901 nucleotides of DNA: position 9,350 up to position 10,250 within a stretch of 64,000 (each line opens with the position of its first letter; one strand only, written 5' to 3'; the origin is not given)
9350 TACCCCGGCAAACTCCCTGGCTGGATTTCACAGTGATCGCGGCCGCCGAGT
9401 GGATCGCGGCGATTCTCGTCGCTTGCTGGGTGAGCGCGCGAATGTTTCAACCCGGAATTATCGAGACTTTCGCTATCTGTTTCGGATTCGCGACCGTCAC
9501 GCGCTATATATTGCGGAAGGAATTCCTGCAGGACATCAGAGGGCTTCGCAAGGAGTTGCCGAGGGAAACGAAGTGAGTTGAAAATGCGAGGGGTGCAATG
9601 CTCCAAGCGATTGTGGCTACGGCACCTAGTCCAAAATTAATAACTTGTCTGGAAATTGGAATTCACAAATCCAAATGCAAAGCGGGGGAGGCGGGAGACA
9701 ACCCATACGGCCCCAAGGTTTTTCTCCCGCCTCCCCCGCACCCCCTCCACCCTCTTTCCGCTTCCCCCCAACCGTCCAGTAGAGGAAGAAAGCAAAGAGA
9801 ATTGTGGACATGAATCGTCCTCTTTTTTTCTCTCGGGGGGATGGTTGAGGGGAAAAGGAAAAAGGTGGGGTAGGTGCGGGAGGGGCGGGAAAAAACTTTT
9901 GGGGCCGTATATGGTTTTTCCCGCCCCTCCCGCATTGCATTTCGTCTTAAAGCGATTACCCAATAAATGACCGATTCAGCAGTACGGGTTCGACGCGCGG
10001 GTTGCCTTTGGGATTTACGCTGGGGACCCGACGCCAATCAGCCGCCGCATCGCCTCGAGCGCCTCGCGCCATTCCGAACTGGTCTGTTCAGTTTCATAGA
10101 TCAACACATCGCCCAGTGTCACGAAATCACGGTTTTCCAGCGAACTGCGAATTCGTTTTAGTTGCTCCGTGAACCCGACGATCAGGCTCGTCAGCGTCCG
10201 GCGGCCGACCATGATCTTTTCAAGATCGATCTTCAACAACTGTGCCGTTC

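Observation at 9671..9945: About 275-bp inverted duplication forming a compound hairpin between convergent genes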

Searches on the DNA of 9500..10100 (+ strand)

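Call 5: search_rna_families(source=window, start=9500, end=10100, threshold=evalue, max_evalue=10)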
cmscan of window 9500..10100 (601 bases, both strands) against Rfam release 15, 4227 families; matches with E-value up to 10: 107.
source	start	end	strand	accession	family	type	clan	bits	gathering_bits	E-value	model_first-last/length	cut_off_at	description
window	9665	9949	-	RF04168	MIR839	Gene; miRNA;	-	77.6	200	1e-15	1-267/267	no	MIR839 microRNA precursor family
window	9673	9943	+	RF04168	MIR839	Gene; miRNA;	-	73.6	200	1e-14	1-267/267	no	MIR839 microRNA precursor family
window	9859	9952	+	RF04164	MIR1507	Gene; miRNA;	-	34.4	73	3.3e-06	1-107/107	no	MIR1507 microRNA precursor family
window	9680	9740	-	RF03778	mir-483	Gene; miRNA;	-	30.3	60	0.0016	1-75/75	no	mir-483 microRNA precursor family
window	9875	9934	+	RF03946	mir-3132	Gene; miRNA;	-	29.2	84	0.0058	1-75/75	no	mir-3132 microRNA precursor family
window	9712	9902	+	RF01005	MIR530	Gene; miRNA;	-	28.7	85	0.0024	1-172/172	no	MIR530 microRNA precursor family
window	9875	9934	-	RF03946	mir-3132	Gene; miRNA;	-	28.3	84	0.0099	1-75/75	no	mir-3132 microRNA precursor family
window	9681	9741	+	RF03778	mir-483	Gene; miRNA;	-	28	60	0.0056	1-75/75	no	mir-483 microRNA precursor family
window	9873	9936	+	RF03792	MIR6462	Gene; miRNA;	-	27.8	96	0.0097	1-119/119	no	MIR6462 microRNA precursor family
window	9875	9934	-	RF03349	mir-3151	Gene; miRNA;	-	27.7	83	0.017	1-85/85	no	mir-3151 microRNA precursor family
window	9875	9934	+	RF03360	mir-3156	Gene; miRNA;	-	27.2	76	0.0037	1-77/77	no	mir-3156 microRNA precursor family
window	9679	9742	-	RF03383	mir-1976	Gene; miRNA;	-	26.6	71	0.0038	1-52/52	no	mir-1976 microRNA precursor family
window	9723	9892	+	RF04096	mir-4433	Gene; miRNA;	-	26.1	77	0.0075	1-83/83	no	mir-4433 microRNA precursor family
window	9875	9934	+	RF04198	MIR8670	Gene; miRNA;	-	26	150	0.011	30-112/142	no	MIR8670 microRNA precursor family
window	9875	9934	-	RF04198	MIR8670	Gene; miRNA;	-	25.9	150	0.012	30-112/142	no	MIR8670 microRNA precursor family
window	9874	9935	+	RF03964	mir-H1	Gene; miRNA;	-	25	97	0.094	1-85/85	no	mir-H1 microRNA precursor family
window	9681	9739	-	RF04083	MIR528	Gene; miRNA;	-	24.8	62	0.011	1-89/89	no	MIR528 microRNA precursor family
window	9874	9935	-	RF03964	mir-H1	Gene; miRNA;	-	24.7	97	0.11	1-85/85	no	mir-H1 microRNA precursor family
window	9874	9934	-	RF03778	mir-483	Gene; miRNA;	-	23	60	0.085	1-75/75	no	mir-483 microRNA precursor family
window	9682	9739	-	RF03964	mir-H1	Gene; miRNA;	-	22.7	97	0.3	1-85/85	no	mir-H1 microRNA precursor family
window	9682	9739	+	RF03964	mir-H1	Gene; miRNA;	-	22.5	97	0.34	1-85/85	no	mir-H1 microRNA precursor family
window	9682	9739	-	RF00891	mir-671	Gene; miRNA;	-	22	65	0.35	1-84/84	no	mir-671 microRNA precursor family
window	9682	9739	+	RF03944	mir-935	Gene; miRNA;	-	21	73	2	14-81/91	no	mir-935 microRNA precursor family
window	9874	9935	+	RF00942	mir-1224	Gene; miRNA;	-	19.9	105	0.73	1-86/86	no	mir-1224 microRNA precursor family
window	9682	9739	+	RF03383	mir-1976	Gene; miRNA;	-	19.8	71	0.26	4-49/52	no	mir-1976 microRNA precursor family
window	9622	9739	-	RF02708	TeloSII_ncR40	Gene; sRNA;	-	17.8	186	0.31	1-162/162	no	TeloSII non coding RNA 40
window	9682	9739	-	RF03777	MIR533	Gene; miRNA;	-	17.7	80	0.6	1-125/125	no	MIR533 microRNA precursor family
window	9874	9935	+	RF00796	mir-48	Gene; miRNA;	-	17.3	69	1.1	1-76/76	no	mir-48 microRNA precursor family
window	9682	9739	-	RF03828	MIR831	Gene; miRNA;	-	17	100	0.85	1-181/181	no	MIR831 microRNA precursor family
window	9682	9739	+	RF04164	MIR1507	Gene; miRNA;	-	16.6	73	0.87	16-90/107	no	MIR1507 microRNA precursor family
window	9874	9935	-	RF00942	mir-1224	Gene; miRNA;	-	16.6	105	4.7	1-86/86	no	mir-1224 microRNA precursor family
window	9682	9739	+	RF00942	mir-1224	Gene; miRNA;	-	16.3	105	5.9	1-86/86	no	mir-1224 microRNA precursor family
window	9682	9739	-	RF03261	mir-1759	Gene; miRNA;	-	15.5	58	6.8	1-75/75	no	mir-1759 microRNA precursor family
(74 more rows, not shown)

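Call 62: build_rna_model(alignment_id=A1, structure=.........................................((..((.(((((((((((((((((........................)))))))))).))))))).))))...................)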
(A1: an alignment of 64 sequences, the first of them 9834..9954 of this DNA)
Model R1 built from alignment A1 (64 sequences, 131 columns); structure: as given.
model positions 121; base pairs 21; branch points 0; effective number of sequences 2.18; information 0.59 bits per position. Calibrated on 0.2 Mb of random sequence (short: E-values are rough).
structure used (alignment columns):
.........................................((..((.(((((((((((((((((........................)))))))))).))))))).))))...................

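Call 63: search_with_rna_model(model_id=R1, source=window, max_evalue=10, filters=default)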
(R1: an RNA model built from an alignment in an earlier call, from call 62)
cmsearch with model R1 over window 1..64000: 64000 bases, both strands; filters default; matches with E-value up to 10: 5.
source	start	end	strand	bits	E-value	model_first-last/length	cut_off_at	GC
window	9661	9782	-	127.4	5.9e-28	1-121/121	no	0.61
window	9834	9954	+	123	6.2e-27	1-121/121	no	0.56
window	9875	9934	-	47.1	1.8e-09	42-101/121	no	0.6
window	9682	9739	+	40.7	5.1e-08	43-100/121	no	0.71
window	3669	3752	-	6.5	3.8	1-121/121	no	0.44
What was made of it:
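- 9682..9739 (-): Hairpin of unit A. It has 17 perfect bp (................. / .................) plus an AACC/GGTT extension. The loop carries the near-invariant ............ motif when read on the - strand. The CM match for unit A is 9661-9782 (-), 127.4 bits (call 63).
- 9837..9874 (+): Leader of unit B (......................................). The CM match for unit B is 9834-9954 (+), 123 bits (call 63).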

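Call 64: search_with_rna_model(model_id=R1, sources=[window, L001, L002, L003, L004, L005, L006, L007, L008, L009, L010, L012, L013, L014, L015, L016, L017, L019, L020, L021, L022, L023, L024, L025, L026, L027, L028, L029, L031, L032, L033, L034, L035, L036, L037, L039, L040, L041, L043, L044, L045, L046, L047, L048, L049, L050, L052, L053, L055, L056, L058, L059, L060, L061, L063], max_evalue=1e-12, make_alignment=true)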
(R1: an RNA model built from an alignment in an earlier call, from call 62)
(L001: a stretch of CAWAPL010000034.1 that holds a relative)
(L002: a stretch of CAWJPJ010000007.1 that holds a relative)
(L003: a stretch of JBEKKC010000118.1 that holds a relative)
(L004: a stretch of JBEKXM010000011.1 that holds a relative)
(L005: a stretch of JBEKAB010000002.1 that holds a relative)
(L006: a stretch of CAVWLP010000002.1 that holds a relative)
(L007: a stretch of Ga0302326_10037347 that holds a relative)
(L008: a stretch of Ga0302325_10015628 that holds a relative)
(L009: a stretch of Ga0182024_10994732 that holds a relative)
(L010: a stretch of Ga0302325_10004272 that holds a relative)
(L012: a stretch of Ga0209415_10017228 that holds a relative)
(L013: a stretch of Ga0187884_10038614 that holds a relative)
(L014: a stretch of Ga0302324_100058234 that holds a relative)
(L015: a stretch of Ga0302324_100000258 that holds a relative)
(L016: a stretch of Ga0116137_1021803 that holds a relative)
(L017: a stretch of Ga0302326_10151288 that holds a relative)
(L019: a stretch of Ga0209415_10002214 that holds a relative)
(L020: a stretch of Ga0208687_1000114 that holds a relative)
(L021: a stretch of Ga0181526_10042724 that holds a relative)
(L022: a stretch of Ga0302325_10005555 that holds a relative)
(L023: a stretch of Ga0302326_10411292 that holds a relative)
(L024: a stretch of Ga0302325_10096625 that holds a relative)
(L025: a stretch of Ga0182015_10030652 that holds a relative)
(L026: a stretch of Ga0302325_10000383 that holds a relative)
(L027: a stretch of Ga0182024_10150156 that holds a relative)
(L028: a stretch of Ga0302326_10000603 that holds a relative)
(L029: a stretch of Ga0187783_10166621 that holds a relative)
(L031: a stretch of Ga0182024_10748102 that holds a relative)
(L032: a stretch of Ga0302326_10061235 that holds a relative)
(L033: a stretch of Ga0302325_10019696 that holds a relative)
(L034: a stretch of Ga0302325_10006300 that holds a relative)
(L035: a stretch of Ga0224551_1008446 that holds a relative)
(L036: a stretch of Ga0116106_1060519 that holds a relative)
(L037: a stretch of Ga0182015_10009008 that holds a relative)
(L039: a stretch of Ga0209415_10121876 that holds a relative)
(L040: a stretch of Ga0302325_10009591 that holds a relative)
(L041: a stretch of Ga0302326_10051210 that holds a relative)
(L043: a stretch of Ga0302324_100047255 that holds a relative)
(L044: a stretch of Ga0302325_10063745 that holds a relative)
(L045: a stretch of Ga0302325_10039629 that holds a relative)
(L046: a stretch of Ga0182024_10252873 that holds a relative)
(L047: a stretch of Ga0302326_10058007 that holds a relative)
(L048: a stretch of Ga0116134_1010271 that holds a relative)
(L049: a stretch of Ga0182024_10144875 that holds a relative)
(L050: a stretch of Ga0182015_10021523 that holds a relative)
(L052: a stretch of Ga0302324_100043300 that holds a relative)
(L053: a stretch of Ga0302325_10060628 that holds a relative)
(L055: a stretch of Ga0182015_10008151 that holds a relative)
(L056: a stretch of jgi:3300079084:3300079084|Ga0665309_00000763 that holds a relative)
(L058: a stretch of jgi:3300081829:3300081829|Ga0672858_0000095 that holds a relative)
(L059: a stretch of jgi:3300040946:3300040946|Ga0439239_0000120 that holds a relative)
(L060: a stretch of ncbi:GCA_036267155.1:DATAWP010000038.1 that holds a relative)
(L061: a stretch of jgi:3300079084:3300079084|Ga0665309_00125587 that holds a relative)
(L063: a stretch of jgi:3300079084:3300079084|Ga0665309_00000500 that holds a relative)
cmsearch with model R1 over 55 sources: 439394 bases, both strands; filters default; matches with E-value up to 1e-12: 74.
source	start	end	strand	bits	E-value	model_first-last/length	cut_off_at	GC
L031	336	456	-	135.3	6.1e-29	1-121/121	no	0.57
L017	3758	3878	-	135.2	6.5e-29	1-121/121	no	0.59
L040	8167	8287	+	134.2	1.1e-28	1-121/121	no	0.58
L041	4756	4875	-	132.2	3.2e-28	1-121/121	no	0.6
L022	5107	5227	+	131.1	5.7e-28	1-121/121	no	0.58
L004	893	1013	+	130.8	6.9e-28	1-121/121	no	0.58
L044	4949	5069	-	130.5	7.8e-28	1-121/121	no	0.57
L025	3415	3535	+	128.5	2.4e-27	1-121/121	no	0.57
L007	419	539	+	127.5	4e-27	1-121/121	no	0.58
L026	3452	3572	+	127.4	4.1e-27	1-121/121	no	0.59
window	9661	9782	-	127.4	4.1e-27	1-121/121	no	0.61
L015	1303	1423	+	127.1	4.7e-27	1-121/121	no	0.55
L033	6366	6486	+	127.1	4.7e-27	1-121/121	no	0.55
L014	5914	6033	-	126.7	5.8e-27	1-121/121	no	0.61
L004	732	852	-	126.7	6e-27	1-121/121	no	0.63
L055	5862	5983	+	126.6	6.2e-27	1-121/121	no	0.6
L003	4538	4658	-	126.5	6.5e-27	1-121/121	no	0.57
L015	1065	1184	-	126.4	7.1e-27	1-121/121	no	0.62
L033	6128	6247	-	125.3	1.2e-26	1-121/121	no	0.61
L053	4477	4597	-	124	2.4e-26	1-121/121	no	0.53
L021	399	520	+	123.2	3.7e-26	1-121/121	no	0.61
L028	3268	3387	+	123.2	3.9e-26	1-121/121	no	0.61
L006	1432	1552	+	123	4.2e-26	1-121/121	no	0.62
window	9834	9954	+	123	4.2e-26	1-121/121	no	0.56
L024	1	113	-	122.9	4.4e-26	1-113/121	3'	0.6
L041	4925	5048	+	122.2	6.4e-26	1-121/121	no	0.56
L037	4938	5061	+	121.5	9.6e-26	1-121/121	no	0.58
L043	2715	2835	-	120.6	1.5e-25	1-121/121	no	0.54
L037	4778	4898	-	120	2e-25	1-121/121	no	0.59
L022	4944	5064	-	119.9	2.1e-25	1-121/121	no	0.62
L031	496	619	+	119.8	2.3e-25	1-121/121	no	0.56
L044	5116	5236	+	119.5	2.7e-25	1-121/121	no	0.55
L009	266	387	-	119.3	3e-25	1-121/121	no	0.57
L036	709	827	+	119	3.6e-25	1-121/121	no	0.57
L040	7997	8120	-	118.3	5.2e-25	1-121/121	no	0.56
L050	3354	3473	+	118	5.8e-25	1-121/121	no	0.62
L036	519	640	-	117.6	7.2e-25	1-121/121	no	0.58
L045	7283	7402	+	116.6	1.3e-24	1-121/121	no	0.57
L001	4491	4612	-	116.5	1.3e-24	1-121/121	no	0.7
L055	5697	5823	-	115.3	2.5e-24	1-121/121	no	0.54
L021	208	326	-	115.2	2.7e-24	1-121/121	no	0.58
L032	529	652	+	115.1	2.7e-24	1-121/121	no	0.56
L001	4689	4812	+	115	2.9e-24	1-121/121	no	0.56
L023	1808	1925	-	111.9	1.5e-23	1-121/121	no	0.57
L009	426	552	+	111.4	2e-23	1-121/121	no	0.55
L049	46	169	+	111.3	2e-23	1-121/121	no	0.6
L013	2076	2196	-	111.1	2.3e-23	1-121/121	no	0.58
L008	13190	13307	+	110.7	2.9e-23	1-121/121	no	0.58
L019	14449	14573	-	109.1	6.7e-23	1-121/121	no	0.61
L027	2428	2549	-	107.8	1.3e-22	1-121/121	no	0.62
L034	10855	10969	-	107.7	1.4e-22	1-121/121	no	0.54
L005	5233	5355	+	106.5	2.6e-22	1-121/121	no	0.61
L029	670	788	+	106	3.5e-22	1-121/121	no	0.59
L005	5033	5153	-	105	5.7e-22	1-121/121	no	0.57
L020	12864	12988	-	102.3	2.4e-21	1-121/121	no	0.66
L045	7114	7235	-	102.2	2.6e-21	1-121/121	no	0.64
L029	464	584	-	101.4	3.9e-21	1-121/121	no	0.62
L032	373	484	-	100.7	5.8e-21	1-121/121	no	0.59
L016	1018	1142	-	99.5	1e-20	1-121/121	no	0.67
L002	5252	5367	+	97.6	2.9e-20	1-121/121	no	0.56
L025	3253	3367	-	95.5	9e-20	1-121/121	no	0.53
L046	2024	2138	-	89.7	1.9e-18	1-121/121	no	0.57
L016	1184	1296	+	87.6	6e-18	1-121/121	no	0.62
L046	2193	2304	+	84.9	2.4e-17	1-121/121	no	0.6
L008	12992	13101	-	83.9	4.1e-17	1-121/121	no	0.58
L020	13030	13142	+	82.2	1e-16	1-121/121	no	0.63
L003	4761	4845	+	81.4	1.5e-16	37-121/121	no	0.64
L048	1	86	+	79.9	3.4e-16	36-121/121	5'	0.58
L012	11427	11521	-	78.6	7e-16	28-121/121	5'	0.67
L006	1163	1295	-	74.4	6.5e-15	1-121/121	no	0.59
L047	1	79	+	74.2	7.2e-15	43-121/121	5'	0.61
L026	3272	3404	-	70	6.4e-14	1-121/121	no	0.57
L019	14644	14758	+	66.1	5.2e-13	1-94/121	3'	0.64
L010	1979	2061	-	65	9.2e-13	37-121/121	no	0.58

Alignment A3: 74 matches aligned to the model, 176 columns, each read 5' to 3' on its own strand. Consensus structure (alignment columns), stored with it:
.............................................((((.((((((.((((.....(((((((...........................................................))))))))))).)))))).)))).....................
